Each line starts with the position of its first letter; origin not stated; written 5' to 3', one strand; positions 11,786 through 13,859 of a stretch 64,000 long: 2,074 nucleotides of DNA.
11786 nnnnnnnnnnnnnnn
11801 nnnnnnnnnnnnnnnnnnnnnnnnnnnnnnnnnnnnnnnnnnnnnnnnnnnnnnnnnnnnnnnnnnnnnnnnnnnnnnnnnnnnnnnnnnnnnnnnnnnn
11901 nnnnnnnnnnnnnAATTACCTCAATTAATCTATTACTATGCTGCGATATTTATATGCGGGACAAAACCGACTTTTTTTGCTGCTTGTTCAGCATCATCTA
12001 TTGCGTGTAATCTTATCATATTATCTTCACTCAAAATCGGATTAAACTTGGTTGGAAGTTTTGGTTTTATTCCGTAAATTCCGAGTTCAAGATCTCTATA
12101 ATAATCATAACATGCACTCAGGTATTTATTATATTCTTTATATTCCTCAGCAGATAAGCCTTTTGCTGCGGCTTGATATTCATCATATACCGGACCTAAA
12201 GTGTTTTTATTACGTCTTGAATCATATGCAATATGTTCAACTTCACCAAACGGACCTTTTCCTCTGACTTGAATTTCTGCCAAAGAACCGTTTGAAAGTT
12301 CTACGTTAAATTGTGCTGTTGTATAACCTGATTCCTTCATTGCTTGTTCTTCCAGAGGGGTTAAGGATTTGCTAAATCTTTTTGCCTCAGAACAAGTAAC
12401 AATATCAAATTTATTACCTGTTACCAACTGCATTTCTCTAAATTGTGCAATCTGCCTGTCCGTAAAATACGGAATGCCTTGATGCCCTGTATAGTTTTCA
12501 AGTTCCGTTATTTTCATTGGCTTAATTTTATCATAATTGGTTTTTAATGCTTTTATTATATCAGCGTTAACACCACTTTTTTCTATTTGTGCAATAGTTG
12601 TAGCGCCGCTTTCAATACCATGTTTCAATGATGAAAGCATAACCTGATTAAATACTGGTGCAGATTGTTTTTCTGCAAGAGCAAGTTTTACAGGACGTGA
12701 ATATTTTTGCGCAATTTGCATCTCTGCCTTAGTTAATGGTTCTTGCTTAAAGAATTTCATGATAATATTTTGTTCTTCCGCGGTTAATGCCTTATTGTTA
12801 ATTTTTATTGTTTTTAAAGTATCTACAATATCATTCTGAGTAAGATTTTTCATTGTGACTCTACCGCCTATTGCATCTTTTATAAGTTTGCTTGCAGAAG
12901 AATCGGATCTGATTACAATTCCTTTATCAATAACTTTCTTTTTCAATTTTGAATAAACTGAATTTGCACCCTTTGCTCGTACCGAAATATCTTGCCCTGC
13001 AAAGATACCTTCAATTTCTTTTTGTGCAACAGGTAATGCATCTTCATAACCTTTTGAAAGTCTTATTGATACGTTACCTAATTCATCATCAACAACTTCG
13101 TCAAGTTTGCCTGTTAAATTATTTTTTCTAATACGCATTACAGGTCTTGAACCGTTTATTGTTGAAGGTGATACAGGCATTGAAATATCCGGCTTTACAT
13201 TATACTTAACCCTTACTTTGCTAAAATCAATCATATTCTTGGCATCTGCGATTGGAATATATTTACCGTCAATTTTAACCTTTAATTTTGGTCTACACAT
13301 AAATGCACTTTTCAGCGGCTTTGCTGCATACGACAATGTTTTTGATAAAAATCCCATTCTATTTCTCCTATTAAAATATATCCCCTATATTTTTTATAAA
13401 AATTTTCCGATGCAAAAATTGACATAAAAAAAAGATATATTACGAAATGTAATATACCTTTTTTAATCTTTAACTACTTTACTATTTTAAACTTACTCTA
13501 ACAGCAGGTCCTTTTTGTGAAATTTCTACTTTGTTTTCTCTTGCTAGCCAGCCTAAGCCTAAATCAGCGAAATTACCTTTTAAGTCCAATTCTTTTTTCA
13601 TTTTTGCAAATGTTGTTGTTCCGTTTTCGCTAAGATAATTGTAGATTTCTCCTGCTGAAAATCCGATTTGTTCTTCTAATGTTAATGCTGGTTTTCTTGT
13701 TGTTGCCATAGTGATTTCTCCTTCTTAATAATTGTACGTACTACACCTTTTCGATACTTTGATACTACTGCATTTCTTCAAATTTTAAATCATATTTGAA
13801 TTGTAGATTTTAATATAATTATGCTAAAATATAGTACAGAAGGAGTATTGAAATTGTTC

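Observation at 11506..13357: Divergent RelA/SpoT-fold (toxSAS-like) protein with a ~145-aa insertion, in an operon with a 135-aa ORFan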

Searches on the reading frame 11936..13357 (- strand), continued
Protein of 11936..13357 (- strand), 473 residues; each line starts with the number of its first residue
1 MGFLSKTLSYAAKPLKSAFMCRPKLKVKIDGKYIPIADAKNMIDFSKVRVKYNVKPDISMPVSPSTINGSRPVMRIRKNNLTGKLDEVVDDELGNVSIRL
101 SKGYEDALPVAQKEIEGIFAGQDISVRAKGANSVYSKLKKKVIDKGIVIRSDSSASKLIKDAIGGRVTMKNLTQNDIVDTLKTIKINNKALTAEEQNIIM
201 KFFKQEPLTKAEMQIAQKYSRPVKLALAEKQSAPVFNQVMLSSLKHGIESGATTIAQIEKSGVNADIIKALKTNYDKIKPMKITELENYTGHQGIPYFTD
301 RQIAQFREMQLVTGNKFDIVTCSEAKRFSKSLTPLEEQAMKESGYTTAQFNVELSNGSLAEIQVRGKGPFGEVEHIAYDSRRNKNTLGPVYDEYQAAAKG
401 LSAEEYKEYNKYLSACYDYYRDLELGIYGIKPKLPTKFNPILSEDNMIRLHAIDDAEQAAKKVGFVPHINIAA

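Call 76: search_protein_families(library=pfam, proteins=[P0229, P0138, P0240, P0153, P0230], max_evalue=0.001)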
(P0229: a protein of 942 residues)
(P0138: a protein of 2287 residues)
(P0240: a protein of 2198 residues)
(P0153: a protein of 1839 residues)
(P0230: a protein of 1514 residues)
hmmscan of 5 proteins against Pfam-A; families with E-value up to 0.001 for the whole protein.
P0229 (942 aa): 1 family
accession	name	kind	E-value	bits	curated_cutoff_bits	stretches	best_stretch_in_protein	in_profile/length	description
PF00226.36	DnaJ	-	4.7e-07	30.2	27.8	1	418-466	5-55/63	DnaJ domain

P0138 (2287 aa): 0 families

P0240 (2198 aa): 1 family
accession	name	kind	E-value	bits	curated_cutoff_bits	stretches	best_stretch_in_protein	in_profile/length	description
PF01966.28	HD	-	9.8e-06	26.3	22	1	1779-1863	2-90/116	HD domain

P0153 (1839 aa): 1 family
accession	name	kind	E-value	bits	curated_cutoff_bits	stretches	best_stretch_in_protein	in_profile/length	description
PF04607.23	RelA_SpoT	-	2.9e-07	31.2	27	1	935-1099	1-106/113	Region found in RelA / SpoT proteins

P0230 (1514 aa): 0 families

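Call 99: find_homologous_proteins(query=L057:7001-8710:+, max_evalue=0.00001)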
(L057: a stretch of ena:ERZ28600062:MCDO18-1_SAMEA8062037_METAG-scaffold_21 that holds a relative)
Query L057:7001-8710:+ (570 aa): 1 proteins with E <= 0.00001 among 8000 candidates.
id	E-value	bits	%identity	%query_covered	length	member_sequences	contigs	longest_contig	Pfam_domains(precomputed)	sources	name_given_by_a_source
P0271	7.9e-209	713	64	89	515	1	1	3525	-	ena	-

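Call 101: fold_search(model_id=the predicted structure, library=viral)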
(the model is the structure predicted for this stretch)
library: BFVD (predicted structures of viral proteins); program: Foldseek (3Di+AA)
matches with E <= 10: 256; with E <= 0.001: 2
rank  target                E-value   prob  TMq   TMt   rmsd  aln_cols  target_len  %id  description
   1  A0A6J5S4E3            4.6e-05  1.00  0.30  0.33   7.7       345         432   11  RelA/SpoT [uncultured Caudovirales phage]
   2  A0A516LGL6            5.1e-04  1.00  0.25  0.11  17.2       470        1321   12  (no name in the UniProt tables at hand)
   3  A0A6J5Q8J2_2          1.5e-03  0.18  0.11  0.06  35.2       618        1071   10  RelA/SpoT [uncultured Caudovirales phage]
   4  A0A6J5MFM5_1          4.6e-03  0.99  0.24  0.13  17.1       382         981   11  ART-PolyVal-like domain-containing protein [uncultured Caudovirales phage]
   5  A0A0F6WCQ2            7.5e-03  1.00  0.25  0.43   7.0       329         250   14  RelA/SpoT family protein [Sinorhizobium phage phiN3]
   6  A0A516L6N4            9.2e-03  0.95  0.23  0.11  16.0       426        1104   10  (no name in the UniProt tables at hand)
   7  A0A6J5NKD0            1.1e-02  0.99  0.27  0.12  11.7       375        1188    8  Uncharacterized protein [uncultured Caudovirales phage]
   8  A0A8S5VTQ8            3.6e-02  0.93  0.24  0.43  10.8       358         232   12  (no name in the UniProt tables at hand)
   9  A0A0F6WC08            8.7e-02  0.72  0.10  0.30   5.2        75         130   23  Uncharacterized protein [Sinorhizobium phage phiM7]
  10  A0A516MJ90            9.7e-02  0.82  0.23  0.26  15.5       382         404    7  (no name in the UniProt tables at hand)
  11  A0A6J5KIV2            1.1e-01  0.69  0.23  0.11  14.3       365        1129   11  DdrB-like domain-containing protein [uncultured Caudovirales phage]
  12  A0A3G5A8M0            1.8e-01  0.84  0.26  0.18   9.9       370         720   10  Glycosyltransferase [Hyperionvirus sp.]
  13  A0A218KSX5            2.1e-01  0.09  0.09  0.16  18.8       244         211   11  (no name in the UniProt tables at hand)
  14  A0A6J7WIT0            2.4e-01  0.06  0.09  0.07  17.6       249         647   12  Prim_Pol domain containing protein (Fragment) [uncultured Caudovirales phage]
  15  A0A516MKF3            3.8e-01  0.60  0.21  0.18   9.1       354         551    9  (no name in the UniProt tables at hand)
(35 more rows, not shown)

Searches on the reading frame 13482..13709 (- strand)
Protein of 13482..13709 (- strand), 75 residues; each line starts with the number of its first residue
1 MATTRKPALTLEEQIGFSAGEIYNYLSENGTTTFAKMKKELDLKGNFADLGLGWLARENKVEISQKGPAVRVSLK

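Call 3: search_protein_families(library=pfam, proteins=[window:13482-13709:-], max_evalue=1)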
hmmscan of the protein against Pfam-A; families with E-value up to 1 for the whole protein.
window:13482-13709:- (75 aa): 1 family
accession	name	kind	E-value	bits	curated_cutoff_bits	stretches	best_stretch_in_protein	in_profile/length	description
PF10771.15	DUF2582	-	2.2e-17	63.4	24.2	1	12-72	3-63/65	Winged helix-turn-helix domain (DUF2582)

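Call 4: search_protein_families(library=ncbifam, proteins=[window:13482-13709:-], max_evalue=1)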
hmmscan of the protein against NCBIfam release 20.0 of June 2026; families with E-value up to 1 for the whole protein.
window:13482-13709:- (75 aa): 1 family
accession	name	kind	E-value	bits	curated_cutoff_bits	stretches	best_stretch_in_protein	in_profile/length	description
NF003210.0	PRK04172.1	equivalog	0.0023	16.9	350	1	16-66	73-123/496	phenylalanine--tRNA ligase subunit alpha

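Call 5: search_protein_families(library=padloc, proteins=[window:13482-13709:-], max_evalue=1)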
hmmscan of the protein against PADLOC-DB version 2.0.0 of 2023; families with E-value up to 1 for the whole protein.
window:13482-13709:- (75 aa): 0 families
